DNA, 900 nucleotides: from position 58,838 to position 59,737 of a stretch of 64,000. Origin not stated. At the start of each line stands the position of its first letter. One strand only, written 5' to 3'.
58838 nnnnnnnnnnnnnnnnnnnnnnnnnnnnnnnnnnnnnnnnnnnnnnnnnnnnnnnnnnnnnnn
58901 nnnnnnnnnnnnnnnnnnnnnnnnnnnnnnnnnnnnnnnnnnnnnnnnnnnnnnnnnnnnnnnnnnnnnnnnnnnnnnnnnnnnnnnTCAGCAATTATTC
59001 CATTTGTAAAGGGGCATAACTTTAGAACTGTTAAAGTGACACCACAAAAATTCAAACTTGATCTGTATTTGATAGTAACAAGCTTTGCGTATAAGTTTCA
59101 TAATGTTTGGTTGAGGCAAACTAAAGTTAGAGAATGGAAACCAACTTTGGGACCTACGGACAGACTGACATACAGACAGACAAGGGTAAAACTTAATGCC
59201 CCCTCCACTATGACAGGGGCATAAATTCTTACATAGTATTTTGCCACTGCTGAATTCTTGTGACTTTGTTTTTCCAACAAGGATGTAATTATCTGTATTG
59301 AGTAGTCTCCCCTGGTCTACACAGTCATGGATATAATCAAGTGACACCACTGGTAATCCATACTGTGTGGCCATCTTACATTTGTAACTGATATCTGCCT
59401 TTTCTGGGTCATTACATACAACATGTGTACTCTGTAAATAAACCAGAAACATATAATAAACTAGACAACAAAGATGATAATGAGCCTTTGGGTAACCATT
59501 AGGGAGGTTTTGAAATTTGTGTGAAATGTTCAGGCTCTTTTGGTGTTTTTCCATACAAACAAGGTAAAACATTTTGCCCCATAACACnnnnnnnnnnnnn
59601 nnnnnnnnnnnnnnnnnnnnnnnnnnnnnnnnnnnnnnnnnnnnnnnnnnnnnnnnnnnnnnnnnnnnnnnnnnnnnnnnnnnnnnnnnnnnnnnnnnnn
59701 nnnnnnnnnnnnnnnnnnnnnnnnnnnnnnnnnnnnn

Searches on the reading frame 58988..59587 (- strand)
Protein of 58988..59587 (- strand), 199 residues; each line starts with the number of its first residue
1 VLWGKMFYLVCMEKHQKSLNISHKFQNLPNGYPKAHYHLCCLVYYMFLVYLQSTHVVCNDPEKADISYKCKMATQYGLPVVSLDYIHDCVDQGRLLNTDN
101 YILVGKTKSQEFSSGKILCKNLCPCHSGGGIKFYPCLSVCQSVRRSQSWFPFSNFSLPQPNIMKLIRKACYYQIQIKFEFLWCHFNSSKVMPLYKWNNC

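Call 48: search_protein_families(library=pfam, proteins=[window:58988-59587:-], max_evalue=0.01)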
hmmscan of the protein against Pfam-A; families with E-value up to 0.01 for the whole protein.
window:58988-59587:- (199 aa): 3 families
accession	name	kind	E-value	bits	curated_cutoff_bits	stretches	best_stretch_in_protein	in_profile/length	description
PF16589.12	BRCT_2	-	3.5e-05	24.5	27.3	1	55-101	42-85/86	BRCT domain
PF00533.33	BRCT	-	0.0021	18.7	21.3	1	50-90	40-78/78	BRCA1 C Terminus (BRCT) domain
PF12738.14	PTCB-BRCT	-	0.0042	17.5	22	1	53-84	35-62/63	twin BRCT domain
